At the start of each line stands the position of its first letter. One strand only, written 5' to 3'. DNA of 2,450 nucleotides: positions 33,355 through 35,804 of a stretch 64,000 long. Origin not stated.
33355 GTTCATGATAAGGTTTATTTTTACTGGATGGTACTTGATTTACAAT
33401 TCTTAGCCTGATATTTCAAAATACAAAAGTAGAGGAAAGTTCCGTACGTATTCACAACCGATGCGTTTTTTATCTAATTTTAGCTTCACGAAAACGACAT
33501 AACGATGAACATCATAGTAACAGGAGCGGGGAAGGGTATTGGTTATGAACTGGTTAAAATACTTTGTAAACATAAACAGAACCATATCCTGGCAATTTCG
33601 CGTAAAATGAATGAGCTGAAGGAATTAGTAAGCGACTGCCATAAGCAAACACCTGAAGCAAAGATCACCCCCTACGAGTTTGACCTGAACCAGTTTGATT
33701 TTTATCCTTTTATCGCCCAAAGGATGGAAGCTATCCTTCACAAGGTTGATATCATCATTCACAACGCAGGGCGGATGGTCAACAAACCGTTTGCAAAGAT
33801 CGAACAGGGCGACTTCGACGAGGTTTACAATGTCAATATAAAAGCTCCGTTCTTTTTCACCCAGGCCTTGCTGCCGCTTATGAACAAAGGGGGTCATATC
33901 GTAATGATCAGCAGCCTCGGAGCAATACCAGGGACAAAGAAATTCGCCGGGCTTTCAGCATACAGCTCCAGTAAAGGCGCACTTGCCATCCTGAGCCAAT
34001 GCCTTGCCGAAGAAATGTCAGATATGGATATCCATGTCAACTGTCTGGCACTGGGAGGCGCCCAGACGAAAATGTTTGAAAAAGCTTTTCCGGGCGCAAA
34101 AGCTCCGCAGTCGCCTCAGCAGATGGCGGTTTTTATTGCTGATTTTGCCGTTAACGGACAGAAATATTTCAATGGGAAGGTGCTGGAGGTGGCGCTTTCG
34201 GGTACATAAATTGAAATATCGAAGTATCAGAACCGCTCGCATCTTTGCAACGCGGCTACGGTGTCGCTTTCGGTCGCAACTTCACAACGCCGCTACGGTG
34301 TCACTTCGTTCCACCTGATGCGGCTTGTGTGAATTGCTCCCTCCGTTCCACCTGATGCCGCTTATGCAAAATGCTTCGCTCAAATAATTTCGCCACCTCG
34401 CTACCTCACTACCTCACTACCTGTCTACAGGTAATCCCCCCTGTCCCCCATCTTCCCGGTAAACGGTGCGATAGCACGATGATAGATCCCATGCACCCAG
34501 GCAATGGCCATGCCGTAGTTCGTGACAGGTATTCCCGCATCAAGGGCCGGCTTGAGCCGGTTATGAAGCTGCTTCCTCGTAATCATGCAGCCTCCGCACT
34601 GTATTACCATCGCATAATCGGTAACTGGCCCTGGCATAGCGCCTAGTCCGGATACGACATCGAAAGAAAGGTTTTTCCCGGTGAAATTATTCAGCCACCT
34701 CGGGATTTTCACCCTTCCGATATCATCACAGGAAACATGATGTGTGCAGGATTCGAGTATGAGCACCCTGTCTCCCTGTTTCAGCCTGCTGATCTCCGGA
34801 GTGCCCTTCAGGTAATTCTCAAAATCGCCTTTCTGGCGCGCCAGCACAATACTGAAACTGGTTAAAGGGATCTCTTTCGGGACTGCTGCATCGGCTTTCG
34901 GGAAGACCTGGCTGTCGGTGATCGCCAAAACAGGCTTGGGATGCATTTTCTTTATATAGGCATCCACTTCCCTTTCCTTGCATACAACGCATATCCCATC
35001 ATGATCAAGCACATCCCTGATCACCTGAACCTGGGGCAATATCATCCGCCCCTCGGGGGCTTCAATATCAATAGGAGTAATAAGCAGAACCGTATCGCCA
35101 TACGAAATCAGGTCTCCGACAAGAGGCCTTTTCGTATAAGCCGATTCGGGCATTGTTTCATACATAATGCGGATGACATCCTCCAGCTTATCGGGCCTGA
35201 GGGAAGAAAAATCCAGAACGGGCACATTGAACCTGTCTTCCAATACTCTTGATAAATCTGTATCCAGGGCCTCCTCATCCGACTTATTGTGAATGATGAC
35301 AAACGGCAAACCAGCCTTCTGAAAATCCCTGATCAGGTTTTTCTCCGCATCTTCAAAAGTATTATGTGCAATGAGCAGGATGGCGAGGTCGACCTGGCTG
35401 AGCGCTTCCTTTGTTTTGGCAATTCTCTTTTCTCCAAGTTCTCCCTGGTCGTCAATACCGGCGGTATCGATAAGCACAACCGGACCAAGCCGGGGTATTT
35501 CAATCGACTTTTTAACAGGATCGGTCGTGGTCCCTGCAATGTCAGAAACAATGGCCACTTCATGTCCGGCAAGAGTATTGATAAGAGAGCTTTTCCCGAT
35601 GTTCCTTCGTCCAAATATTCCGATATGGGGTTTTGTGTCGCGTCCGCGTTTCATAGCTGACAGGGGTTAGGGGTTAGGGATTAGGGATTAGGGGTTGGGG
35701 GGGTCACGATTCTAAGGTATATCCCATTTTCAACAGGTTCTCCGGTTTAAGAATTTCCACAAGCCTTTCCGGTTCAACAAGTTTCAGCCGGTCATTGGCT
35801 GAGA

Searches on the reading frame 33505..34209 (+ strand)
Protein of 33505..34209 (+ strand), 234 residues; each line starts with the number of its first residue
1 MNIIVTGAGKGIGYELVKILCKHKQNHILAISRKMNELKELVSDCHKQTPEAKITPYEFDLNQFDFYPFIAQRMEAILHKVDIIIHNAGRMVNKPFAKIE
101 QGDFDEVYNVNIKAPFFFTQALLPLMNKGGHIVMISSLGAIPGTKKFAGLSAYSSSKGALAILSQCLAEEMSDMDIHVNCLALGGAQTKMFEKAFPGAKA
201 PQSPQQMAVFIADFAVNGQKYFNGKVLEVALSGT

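Call 65: search_protein_families(library=pfam, proteins=[window:33505-34209:+])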
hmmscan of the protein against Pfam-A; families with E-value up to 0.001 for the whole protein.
window:33505-34209:+ (234 aa): 5 families
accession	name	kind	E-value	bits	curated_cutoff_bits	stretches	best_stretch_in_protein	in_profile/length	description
PF00106.31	adh_short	-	1.1e-42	146.1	26.6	1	3-195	3-191/195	short chain dehydrogenase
PF13561.12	adh_short_C2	-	1.3e-28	100.6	27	1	7-194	1-184/236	Enoyl-(Acyl carrier protein) reductase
PF08659.16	KR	-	7.1e-12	46.1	22.6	1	3-155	3-154/180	KR domain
PF23441.1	SDR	-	1.1e-08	35.3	27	1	3-195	10-203/258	SDR-like rossmann domain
PF02719.21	Polysacc_synt_2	-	0.00019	21.2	20.2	1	3-89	1-86/293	Polysaccharide biosynthesis protein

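Call 85: find_encoding_contigs(protein=window:33505-34209:+, flank=1500, max_places=10)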
Protein window:33505-34209:+ (234 aa): 22 contigs read that carry it; 6 places shown.
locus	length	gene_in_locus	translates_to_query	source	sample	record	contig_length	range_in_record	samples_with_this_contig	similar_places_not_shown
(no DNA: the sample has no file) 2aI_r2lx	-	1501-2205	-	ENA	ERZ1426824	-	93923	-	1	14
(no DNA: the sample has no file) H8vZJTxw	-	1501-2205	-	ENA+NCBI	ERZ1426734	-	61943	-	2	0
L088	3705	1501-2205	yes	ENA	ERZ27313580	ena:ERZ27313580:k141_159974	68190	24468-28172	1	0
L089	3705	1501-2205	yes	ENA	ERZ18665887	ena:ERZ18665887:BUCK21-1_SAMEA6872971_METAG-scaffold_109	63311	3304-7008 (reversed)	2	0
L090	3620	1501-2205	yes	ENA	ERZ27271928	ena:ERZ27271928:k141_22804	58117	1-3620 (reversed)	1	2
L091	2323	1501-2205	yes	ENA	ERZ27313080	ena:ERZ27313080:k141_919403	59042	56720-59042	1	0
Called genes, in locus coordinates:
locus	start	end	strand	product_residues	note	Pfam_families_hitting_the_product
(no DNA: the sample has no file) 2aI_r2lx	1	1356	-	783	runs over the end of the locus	PF18962:Por_Secre_tail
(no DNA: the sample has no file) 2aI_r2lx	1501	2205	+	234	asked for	PF00106:adh_short, PF08659:KR, PF13561:adh_short_C2, PF23441:SDR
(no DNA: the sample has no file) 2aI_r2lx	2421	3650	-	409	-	PF00350:Dynamin_N (faint), PF01926:MMR_HSR1, PF02421:FeoB_N (weak), PF09547:SpoIVA_ATPase (weak), PF18128:HydF_dimer, PF18133:HydF_tetramer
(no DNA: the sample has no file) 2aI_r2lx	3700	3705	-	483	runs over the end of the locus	PF00206:Lyase_1, PF10415:FumaraseC_C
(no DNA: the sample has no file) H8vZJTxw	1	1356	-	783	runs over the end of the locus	PF18962:Por_Secre_tail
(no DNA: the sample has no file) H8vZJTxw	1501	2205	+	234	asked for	PF00106:adh_short, PF08659:KR, PF13561:adh_short_C2, PF23441:SDR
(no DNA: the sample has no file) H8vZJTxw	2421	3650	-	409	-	PF00350:Dynamin_N (faint), PF01926:MMR_HSR1, PF02421:FeoB_N (weak), PF09547:SpoIVA_ATPase (weak), PF18128:HydF_dimer, PF18133:HydF_tetramer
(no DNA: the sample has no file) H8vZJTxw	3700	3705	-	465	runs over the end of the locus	?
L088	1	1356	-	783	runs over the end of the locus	PF18962:Por_Secre_tail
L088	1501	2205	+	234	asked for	PF00106:adh_short, PF08659:KR, PF13561:adh_short_C2, PF23441:SDR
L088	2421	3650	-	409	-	PF00350:Dynamin_N (faint), PF01926:MMR_HSR1, PF02421:FeoB_N (weak), PF09547:SpoIVA_ATPase (weak), PF18128:HydF_dimer, PF18133:HydF_tetramer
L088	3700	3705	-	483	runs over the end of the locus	PF00206:Lyase_1, PF10415:FumaraseC_C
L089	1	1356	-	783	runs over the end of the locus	PF18962:Por_Secre_tail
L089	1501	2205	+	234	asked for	PF00106:adh_short, PF08659:KR, PF13561:adh_short_C2, PF23441:SDR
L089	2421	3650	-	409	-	PF00350:Dynamin_N (faint), PF01926:MMR_HSR1, PF02421:FeoB_N (weak), PF09547:SpoIVA_ATPase (weak), PF18128:HydF_dimer, PF18133:HydF_tetramer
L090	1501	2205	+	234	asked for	PF00106:adh_short, PF08659:KR, PF13561:adh_short_C2, PF23441:SDR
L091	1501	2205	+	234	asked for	PF00106:adh_short, PF08659:KR, PF13561:adh_short_C2, PF23441:SDR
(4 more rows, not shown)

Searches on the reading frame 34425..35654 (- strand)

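Call 65: search_protein_families(library=pfam, proteins=[window:34425-35654:-])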
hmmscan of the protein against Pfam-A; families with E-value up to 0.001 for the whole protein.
window:34425-35654:- (409 aa): 6 families
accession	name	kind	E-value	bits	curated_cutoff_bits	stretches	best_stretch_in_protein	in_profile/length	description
PF18133.7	HydF_tetramer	-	2e-45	153.9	22.6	1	280-397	2-118/118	Hydrogen maturase F tetramerization domain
PF18128.7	HydF_dimer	-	4.8e-38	129.7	23.4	1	178-276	1-99/99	Hydrogen maturase F dimerization domain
PF01926.29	MMR_HSR1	-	1.3e-21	77.3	21.9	1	10-124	1-113/113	50S ribosome-binding GTPase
PF02421.24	FeoB_N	-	4.4e-07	30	27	1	11-161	3-153/156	Ferrous iron transport protein B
PF00350.29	Dynamin_N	-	6.9e-07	29.9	27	0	11-42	1-32/168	Dynamin family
PF09547.16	SpoIVA_ATPase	-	1.3e-05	25.1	26.6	1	88-166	153-231/237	Stage IV sporulation protein A, ATPase domain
